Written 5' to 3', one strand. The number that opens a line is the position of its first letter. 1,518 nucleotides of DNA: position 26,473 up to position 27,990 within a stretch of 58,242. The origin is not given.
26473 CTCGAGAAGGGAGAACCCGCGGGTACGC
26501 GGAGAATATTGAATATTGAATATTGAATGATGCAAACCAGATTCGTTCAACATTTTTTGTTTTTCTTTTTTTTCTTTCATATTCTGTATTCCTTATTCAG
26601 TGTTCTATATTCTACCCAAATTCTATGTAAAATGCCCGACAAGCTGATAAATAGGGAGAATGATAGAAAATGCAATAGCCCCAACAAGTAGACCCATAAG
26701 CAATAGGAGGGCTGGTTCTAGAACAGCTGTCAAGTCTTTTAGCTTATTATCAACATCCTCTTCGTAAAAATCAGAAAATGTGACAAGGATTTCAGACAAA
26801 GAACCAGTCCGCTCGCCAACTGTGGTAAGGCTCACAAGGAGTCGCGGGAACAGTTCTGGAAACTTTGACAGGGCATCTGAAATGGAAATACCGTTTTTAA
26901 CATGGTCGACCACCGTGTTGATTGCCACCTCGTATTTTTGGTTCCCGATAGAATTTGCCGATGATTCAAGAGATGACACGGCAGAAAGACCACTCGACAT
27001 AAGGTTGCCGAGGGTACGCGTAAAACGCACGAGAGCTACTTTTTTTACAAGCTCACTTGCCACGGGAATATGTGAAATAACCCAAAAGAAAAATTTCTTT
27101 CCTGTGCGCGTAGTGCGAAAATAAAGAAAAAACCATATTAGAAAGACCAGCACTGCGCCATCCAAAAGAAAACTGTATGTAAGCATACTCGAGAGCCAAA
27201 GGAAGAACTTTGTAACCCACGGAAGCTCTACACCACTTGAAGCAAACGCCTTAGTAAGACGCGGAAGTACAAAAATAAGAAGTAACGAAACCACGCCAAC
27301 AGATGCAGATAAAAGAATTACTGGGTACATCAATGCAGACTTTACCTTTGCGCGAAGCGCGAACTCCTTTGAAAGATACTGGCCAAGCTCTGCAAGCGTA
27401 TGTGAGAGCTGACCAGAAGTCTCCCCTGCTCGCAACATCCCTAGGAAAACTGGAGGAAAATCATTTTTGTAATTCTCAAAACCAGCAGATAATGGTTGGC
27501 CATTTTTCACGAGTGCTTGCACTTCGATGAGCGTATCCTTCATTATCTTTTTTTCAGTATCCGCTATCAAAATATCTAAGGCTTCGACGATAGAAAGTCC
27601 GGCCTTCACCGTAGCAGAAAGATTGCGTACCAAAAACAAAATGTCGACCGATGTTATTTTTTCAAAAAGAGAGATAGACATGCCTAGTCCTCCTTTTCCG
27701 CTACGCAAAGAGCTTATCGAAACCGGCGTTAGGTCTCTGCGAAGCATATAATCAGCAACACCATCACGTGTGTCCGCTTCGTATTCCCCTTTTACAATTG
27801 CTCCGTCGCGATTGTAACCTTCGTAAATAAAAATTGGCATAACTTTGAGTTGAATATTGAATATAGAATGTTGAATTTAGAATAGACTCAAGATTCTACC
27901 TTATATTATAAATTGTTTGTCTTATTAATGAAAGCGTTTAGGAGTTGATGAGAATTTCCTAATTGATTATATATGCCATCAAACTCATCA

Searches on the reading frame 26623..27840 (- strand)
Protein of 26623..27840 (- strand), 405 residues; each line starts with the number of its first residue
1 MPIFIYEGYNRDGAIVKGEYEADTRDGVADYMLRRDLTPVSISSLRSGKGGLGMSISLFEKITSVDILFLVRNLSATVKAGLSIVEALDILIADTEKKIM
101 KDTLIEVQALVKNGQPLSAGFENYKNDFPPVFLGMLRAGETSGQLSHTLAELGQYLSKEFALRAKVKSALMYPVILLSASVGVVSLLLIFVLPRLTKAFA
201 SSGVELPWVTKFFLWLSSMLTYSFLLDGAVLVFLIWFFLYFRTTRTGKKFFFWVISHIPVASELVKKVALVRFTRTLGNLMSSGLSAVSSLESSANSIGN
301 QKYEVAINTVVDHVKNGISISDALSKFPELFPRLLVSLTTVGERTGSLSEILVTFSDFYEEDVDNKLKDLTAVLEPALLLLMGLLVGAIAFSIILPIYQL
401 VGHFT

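Call 3: search_protein_families(library=pfam, proteins=[window:26623-27840:-])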
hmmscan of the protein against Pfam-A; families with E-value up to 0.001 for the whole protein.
window:26623-27840:- (405 aa): 1 family
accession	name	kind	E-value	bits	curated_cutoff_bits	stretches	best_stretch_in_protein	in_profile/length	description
PF00482.28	T2SSF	-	1.2e-58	196.9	25.2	2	273-396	1-125/125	Type II secretion system (T2SS), protein F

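Call 79: find_homologous_proteins(query=window:26623-27840:-, max_evalue=1e-60)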
Query window:26623-27840:- (405 aa): 486 proteins with E <= 1e-60 among 8000 candidates; the best 120 are listed.
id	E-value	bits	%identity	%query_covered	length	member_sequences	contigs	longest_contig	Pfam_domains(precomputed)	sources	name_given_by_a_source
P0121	4.4e-254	860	100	100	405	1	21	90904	PF00482.29,PF28597.1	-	-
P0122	3.0e-252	854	100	100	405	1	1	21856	PF00482.29,PF28597.1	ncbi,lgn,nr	ncbi:type II secretion system F family protein [Patescibacteria group bacterium]|nr:MAG: type II sec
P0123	3.5e-247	838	97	100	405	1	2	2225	PF00482.29,PF28597.1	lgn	-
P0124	4.8e-247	837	97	100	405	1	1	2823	PF00482.29,PF28597.1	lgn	-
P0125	5.3e-245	831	96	100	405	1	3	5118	PF00482.29,PF28597.1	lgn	-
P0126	7.1e-245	830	96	100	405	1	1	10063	PF00482.29,PF28597.1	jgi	-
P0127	2.0e-244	829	96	100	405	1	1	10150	PF00482.29,PF28597.1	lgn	-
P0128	4.3e-244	828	96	100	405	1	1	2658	PF00482.29,PF28597.1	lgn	-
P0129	1.9e-235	799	92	100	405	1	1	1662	PF00482.29,PF28597.1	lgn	-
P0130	2.5e-220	749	86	100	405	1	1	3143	PF00482.29,PF28597.1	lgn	-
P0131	3.9e-215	732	85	100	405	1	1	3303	PF00482.29,PF28597.1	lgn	-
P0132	2.8e-212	723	82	100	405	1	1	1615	PF00482.29,PF28597.1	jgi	jgi:type II secretory pathway component PulF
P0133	6.7e-211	718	84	100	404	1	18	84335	PF00482.29,PF28597.1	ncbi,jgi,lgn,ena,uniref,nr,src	ncbi:MAG: hypothetical protein A2747_03930 [Candidatus Yonathbacteria bacterium RIFCSPHIGHO2_01_FULL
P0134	1.5e-210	717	82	100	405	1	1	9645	PF00482.29,PF28597.1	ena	-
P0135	3.9e-210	716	82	100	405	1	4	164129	PF00482.29,PF28597.1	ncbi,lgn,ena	-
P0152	4.2e-204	696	81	100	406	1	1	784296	PF00482.29,PF28597.1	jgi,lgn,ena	-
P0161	3.7e-198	676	76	100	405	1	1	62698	PF00482.29,PF28597.1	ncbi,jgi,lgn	ncbi:MAG: type II secretion system F family protein [Candidatus Paceibacterota bacterium]|jgi:type I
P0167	6.7e-180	616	71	100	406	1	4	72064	PF00482.29,PF28597.1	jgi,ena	-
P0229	1.1e-165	570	65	100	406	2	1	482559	PF00482.29,PF28597.1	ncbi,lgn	-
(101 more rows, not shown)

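Call 80: find_encoding_contigs(protein=P0133, flank=6000, max_places=1)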
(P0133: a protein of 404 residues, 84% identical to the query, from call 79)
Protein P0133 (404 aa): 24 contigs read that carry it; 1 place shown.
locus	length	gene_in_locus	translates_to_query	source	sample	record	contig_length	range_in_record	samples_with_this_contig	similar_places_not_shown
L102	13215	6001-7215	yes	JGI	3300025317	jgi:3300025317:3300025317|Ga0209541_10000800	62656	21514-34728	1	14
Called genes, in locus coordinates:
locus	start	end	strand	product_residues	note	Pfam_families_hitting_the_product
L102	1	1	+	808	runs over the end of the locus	PF00672:HAMP, PF00989:PAS (weak), PF13188:PAS_8 (weak), PF08448:PAS_4 (faint), PF13426:PAS_9 (weak), PF00512:HisKA, PF02518:HATPase_c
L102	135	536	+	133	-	PF01814:Hemerythrin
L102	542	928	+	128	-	PF00072:Response_reg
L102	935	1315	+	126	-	PF00072:Response_reg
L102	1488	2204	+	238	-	PF07963:N_methyl (weak)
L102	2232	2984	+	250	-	PF07963:N_methyl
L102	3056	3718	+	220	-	-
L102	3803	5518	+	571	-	PF05157:MshEN (faint), PF00437:T2SSE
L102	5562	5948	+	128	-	PF05635:23S_rRNA_IVP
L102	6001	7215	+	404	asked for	PF28597:T2SSF_N, PF00482:T2SSF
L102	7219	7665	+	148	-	PF07963:N_methyl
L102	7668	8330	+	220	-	-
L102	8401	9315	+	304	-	-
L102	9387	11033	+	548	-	-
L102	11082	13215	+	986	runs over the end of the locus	-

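Call 81: find_encoding_contigs(protein=P0152, flank=6000, max_places=1)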
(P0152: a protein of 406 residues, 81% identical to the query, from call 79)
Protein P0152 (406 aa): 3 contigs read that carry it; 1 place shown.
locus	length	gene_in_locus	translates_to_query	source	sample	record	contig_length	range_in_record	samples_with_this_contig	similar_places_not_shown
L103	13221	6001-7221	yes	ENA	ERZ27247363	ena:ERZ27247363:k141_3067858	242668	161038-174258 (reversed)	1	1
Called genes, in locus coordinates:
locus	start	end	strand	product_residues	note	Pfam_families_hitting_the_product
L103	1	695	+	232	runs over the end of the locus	PF00970:FAD_binding_6 (weak), PF08022:FAD_binding_8 (weak), PF00175:NAD_binding_1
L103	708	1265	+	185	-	PF00989:PAS, PF08448:PAS_4, PF13426:PAS_9, PF08447:PAS_3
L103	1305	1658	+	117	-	PF00072:Response_reg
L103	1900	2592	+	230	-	PF07963:N_methyl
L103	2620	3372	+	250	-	PF07963:N_methyl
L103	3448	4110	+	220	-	-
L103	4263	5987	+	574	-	PF00437:T2SSE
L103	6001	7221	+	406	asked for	PF28597:T2SSF_N, PF00482:T2SSF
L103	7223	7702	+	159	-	PF07963:N_methyl (weak)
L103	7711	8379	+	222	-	-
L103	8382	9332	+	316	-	PF13354:Beta-lactamase2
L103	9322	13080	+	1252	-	PF00041:fn3 (faint), PF16656:Pur_ac_phosph_N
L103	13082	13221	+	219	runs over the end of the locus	-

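Call 82: find_encoding_contigs(protein=P0161, flank=6000, max_places=1)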
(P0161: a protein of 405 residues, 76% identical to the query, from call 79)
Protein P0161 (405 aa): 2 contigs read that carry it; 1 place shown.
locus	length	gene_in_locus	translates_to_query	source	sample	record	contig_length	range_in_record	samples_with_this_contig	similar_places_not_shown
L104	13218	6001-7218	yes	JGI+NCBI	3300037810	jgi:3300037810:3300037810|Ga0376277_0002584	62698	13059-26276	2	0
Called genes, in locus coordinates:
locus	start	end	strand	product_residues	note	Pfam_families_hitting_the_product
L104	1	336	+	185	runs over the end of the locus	PF00989:PAS, PF13188:PAS_8 (faint), PF08448:PAS_4 (weak), PF13426:PAS_9, PF08447:PAS_3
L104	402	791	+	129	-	PF00072:Response_reg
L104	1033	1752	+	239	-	PF07963:N_methyl (weak)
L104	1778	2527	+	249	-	PF07963:N_methyl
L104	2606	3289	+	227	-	-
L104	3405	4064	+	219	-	PF01797:Y1_Tnp (weak)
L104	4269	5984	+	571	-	PF00437:T2SSE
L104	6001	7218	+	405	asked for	PF28597:T2SSF_N, PF00482:T2SSF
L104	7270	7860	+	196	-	PF07963:N_methyl (weak)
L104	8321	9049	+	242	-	-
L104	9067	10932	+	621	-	-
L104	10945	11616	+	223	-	-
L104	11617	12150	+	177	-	-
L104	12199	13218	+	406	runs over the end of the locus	-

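Call 83: find_encoding_contigs(protein=P0167, flank=6000, max_places=1)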
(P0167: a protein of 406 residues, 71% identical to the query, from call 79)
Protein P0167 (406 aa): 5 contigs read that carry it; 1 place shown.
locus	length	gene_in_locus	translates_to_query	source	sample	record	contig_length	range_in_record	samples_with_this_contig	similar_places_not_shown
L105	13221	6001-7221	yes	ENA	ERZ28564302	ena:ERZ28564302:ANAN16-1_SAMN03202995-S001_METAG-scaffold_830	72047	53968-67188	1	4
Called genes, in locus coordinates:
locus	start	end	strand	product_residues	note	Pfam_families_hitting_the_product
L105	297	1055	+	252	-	PF07963:N_methyl (weak)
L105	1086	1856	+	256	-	PF07963:N_methyl (weak)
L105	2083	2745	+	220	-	-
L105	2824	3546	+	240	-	PF01797:Y1_Tnp (weak)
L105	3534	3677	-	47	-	-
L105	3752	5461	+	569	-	PF05157:MshEN (weak), PF00437:T2SSE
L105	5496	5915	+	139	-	PF05635:23S_rRNA_IVP, PF22296:bAvd (weak)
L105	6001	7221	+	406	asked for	PF28597:T2SSF_N, PF00482:T2SSF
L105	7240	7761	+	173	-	PF07963:N_methyl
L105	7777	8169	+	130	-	PF05635:23S_rRNA_IVP, PF22296:bAvd (weak)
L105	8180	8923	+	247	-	-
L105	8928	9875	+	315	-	PF13354:Beta-lactamase2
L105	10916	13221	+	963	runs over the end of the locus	PF16656:Pur_ac_phosph_N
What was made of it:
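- Y1_Tnp genes lie at site C of L104 and L105 (calls 82, 83).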

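Call 84: find_encoding_contigs(protein=P0229, flank=6000, max_places=1)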
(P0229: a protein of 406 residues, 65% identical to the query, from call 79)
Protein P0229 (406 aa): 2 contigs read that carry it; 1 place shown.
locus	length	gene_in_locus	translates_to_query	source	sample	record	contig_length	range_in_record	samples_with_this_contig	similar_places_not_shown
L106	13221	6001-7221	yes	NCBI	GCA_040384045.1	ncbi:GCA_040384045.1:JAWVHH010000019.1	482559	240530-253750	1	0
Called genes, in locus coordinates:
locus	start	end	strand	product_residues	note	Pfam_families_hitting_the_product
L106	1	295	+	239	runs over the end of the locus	PF07963:N_methyl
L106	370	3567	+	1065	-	PF02450:LCAT, PF07819:PGAP1 (weak)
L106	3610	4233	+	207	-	-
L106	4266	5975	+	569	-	PF05157:MshEN (weak), PF00437:T2SSE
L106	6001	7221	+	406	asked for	PF28597:T2SSF_N (weak), PF00482:T2SSF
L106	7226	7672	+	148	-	-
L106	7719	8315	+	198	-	-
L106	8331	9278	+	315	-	PF13354:Beta-lactamase2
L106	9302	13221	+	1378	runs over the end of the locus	PF00041:fn3 (weak), PF16656:Pur_ac_phosph_N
